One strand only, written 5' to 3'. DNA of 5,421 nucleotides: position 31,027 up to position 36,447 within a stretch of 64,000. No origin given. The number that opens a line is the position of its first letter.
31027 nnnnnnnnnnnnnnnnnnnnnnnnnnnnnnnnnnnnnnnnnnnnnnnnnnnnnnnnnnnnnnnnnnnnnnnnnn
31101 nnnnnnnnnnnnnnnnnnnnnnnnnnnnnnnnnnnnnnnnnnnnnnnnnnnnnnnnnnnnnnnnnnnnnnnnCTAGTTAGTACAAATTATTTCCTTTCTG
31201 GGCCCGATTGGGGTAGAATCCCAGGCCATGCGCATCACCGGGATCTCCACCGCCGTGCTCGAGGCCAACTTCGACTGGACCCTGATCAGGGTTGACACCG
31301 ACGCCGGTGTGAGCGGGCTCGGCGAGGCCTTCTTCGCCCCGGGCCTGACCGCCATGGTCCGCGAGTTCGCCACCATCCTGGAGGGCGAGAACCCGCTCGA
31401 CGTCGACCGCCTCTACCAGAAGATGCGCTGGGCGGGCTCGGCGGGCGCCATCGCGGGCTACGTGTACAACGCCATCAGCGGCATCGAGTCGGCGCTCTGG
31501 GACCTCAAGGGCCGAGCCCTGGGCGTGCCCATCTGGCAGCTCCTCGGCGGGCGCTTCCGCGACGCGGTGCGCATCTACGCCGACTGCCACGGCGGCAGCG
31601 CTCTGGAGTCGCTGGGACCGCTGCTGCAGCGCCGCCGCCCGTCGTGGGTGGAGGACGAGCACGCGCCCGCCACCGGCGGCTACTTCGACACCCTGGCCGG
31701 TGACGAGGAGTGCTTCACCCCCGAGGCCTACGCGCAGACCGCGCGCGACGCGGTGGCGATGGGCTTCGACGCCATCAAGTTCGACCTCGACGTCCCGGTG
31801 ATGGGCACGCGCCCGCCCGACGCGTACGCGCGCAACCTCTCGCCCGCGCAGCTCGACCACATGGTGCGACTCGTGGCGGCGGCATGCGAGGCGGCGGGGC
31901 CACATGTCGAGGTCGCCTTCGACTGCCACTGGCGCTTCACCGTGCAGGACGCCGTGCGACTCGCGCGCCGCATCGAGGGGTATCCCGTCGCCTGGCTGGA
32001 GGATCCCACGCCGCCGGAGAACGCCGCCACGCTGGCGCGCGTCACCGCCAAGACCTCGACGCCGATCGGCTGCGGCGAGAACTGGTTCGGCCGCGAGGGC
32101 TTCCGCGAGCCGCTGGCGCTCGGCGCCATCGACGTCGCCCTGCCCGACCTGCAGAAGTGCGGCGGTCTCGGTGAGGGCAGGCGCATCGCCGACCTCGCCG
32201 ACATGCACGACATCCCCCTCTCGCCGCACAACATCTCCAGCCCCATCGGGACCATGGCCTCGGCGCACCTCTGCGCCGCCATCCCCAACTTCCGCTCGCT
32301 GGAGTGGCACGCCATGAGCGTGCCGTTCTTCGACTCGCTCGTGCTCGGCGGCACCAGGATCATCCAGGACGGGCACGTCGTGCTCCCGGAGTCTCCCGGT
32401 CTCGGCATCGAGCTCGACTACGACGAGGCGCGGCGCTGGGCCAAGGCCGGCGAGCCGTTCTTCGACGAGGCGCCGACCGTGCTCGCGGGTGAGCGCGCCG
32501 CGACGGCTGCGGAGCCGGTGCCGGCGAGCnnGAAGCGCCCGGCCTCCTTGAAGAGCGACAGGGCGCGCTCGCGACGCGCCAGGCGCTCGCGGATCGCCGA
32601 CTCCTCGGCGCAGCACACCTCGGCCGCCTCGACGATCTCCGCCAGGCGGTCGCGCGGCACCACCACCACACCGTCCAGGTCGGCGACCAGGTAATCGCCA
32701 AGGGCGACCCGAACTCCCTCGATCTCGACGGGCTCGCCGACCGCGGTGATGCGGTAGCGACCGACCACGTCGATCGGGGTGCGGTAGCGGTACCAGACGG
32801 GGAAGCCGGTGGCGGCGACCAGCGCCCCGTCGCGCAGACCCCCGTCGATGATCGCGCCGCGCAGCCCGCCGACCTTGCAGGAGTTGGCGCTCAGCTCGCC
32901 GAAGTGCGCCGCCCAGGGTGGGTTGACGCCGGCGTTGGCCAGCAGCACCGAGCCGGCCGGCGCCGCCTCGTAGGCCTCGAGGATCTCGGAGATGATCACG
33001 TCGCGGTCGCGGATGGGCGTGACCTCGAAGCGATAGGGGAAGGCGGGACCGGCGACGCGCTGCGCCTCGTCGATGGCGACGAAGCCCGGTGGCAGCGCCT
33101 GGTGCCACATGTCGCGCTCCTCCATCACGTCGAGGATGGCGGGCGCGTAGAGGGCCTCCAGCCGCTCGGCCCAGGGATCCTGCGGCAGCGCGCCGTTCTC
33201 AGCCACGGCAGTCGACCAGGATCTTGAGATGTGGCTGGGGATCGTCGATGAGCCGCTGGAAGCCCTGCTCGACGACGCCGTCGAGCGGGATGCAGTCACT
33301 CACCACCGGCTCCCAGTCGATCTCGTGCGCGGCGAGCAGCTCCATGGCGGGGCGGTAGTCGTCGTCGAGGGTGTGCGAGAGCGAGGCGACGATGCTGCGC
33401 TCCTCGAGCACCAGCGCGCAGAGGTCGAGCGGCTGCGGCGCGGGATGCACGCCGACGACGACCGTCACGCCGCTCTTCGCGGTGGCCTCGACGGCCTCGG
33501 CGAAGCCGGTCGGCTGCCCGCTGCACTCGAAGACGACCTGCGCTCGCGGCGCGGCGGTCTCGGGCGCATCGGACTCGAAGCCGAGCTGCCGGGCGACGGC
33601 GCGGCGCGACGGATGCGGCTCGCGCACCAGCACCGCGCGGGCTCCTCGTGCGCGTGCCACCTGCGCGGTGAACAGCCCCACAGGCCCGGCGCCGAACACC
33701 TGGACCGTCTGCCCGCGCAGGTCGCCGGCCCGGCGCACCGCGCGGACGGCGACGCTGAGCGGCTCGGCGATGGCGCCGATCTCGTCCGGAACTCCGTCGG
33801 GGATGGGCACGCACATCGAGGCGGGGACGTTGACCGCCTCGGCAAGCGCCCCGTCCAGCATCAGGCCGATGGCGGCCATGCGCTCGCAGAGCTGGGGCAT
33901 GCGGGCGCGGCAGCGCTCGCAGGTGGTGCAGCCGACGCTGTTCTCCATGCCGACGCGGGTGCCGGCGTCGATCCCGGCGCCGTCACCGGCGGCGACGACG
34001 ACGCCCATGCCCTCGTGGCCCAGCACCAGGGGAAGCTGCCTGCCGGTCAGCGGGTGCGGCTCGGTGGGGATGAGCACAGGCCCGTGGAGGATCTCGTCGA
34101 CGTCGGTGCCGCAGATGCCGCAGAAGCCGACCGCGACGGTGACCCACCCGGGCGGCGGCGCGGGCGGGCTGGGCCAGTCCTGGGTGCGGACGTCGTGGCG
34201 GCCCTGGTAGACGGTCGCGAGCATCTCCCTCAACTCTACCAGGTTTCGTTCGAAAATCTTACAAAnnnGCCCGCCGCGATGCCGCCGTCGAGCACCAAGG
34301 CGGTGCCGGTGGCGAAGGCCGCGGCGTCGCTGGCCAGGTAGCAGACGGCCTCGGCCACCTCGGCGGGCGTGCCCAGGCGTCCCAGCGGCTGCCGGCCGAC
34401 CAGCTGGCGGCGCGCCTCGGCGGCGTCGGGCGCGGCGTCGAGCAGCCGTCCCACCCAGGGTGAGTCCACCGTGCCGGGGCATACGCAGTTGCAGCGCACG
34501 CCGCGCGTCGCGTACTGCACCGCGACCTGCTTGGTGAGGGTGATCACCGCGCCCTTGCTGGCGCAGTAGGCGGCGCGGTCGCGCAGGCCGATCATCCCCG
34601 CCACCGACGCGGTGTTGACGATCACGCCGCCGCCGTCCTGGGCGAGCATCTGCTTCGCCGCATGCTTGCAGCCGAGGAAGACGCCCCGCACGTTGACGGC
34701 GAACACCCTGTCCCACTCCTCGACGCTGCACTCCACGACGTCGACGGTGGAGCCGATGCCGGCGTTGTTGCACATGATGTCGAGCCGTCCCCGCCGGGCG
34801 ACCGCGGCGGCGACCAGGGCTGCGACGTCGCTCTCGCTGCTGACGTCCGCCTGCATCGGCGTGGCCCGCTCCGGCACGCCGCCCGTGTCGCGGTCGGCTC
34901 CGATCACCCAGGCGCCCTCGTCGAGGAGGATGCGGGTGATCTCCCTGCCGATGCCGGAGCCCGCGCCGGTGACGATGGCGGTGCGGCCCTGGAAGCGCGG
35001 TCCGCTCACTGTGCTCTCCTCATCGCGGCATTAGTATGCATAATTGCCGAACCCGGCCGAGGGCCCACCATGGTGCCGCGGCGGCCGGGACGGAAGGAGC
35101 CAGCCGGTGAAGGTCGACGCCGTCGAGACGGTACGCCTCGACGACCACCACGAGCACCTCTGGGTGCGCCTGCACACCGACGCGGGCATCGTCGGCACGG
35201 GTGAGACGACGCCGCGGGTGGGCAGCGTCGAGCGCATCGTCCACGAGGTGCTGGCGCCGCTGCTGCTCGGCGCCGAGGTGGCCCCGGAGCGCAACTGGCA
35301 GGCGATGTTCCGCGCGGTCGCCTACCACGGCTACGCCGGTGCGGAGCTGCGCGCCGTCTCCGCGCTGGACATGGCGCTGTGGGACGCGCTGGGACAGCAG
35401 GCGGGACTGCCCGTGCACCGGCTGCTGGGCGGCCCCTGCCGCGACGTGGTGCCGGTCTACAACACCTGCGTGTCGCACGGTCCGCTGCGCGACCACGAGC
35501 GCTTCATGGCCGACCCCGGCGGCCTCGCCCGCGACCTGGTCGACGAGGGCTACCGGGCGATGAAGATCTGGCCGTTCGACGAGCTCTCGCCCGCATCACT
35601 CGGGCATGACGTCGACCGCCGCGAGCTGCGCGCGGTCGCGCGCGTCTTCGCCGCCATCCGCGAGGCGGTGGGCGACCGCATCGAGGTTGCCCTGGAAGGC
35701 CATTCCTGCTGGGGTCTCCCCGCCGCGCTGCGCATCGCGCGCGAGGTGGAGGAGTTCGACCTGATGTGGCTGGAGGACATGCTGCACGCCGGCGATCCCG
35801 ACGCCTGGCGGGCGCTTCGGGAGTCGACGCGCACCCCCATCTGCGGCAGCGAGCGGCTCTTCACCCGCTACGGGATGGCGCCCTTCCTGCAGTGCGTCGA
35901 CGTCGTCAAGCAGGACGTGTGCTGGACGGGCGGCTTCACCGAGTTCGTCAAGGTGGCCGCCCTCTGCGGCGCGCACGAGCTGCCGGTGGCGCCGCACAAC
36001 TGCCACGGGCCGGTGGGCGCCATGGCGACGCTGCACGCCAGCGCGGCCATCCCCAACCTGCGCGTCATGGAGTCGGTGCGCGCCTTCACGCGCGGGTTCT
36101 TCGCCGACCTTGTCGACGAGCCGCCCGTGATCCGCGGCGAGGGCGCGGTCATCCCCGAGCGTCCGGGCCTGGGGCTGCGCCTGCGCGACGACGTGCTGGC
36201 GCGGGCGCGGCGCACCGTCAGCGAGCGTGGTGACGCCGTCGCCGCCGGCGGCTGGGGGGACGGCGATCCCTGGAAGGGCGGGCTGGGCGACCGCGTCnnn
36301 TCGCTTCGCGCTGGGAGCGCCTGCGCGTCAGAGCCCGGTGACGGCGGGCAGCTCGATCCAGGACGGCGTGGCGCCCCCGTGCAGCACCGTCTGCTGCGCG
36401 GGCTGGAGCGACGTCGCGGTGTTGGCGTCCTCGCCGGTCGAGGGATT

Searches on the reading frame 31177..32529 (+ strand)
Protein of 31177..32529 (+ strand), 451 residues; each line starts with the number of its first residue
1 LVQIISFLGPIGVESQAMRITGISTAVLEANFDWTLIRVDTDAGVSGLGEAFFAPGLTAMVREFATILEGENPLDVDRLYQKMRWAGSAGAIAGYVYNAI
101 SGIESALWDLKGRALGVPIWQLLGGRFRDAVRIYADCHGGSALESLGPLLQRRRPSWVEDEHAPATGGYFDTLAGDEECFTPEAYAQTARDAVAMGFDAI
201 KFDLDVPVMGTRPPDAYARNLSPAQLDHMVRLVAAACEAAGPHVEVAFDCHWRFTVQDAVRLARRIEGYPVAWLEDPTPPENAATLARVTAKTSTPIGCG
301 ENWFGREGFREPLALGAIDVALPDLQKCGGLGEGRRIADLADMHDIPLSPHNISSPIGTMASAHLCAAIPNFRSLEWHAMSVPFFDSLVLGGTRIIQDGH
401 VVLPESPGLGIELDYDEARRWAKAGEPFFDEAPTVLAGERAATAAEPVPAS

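Call 70: search_protein_families(library=pfam, proteins=[window:31177-32529:+], max_evalue=0.0001)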
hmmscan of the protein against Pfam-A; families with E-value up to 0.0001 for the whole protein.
window:31177-32529:+ (451 aa): 2 families
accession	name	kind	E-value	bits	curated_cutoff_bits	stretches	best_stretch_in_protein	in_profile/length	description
PF13378.12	MR_MLE_C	-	2e-62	211.2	29.4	1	185-416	2-217/219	Enolase C-terminal domain-like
PF02746.21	MR_MLE_N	-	1.3e-15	58.1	22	1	34-124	28-117/117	Mandelate racemase / muconate lactonizing enzyme, N-terminal domain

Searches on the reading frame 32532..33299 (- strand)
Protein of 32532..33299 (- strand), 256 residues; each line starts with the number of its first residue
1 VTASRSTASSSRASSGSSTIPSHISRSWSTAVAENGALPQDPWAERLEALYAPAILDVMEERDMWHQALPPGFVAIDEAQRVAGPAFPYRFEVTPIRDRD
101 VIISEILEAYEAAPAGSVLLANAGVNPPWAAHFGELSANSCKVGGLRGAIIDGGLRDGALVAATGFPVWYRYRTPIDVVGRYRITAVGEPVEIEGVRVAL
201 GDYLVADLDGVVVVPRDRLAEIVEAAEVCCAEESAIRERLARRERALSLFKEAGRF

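Call 75: search_protein_families(library=pfam, proteins=[window:32532-33299:-], max_evalue=0.0001)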
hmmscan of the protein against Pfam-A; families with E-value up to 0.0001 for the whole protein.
window:32532-33299:- (256 aa): 1 family
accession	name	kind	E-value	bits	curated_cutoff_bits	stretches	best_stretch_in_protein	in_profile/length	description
PF03737.21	RraA-like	-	2.1e-24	86.9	24.5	1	54-213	3-152/152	Aldolase/RraA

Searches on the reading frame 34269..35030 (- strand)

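Call 75: search_protein_families(library=pfam, proteins=[window:34269-35030:-], max_evalue=0.0001)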
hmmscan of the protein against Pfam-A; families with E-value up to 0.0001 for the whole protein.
window:34269-35030:- (254 aa): 3 families
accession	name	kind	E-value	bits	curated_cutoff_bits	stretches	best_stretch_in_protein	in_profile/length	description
PF13561.12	adh_short_C2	-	1.2e-57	195.7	27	1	22-251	1-235/236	Enoyl-(Acyl carrier protein) reductase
PF00106.31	adh_short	-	3.8e-49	167.3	26.6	1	17-194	2-188/195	short chain dehydrogenase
PF08659.16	KR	-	1.4e-09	38.5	22.6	1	17-160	2-154/180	KR domain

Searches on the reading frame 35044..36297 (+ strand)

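Call 70: search_protein_families(library=pfam, proteins=[window:35044-36297:+], max_evalue=0.0001)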
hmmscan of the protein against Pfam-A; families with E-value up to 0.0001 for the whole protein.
window:35044-36297:+ (418 aa): 2 families
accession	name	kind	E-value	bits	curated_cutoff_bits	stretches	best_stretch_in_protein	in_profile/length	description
PF13378.12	MR_MLE_C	-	2.1e-55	188.3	29.4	1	162-383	6-218/219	Enolase C-terminal domain-like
PF02746.21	MR_MLE_N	-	1.6e-16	61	22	1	36-129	26-117/117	Mandelate racemase / muconate lactonizing enzyme, N-terminal domain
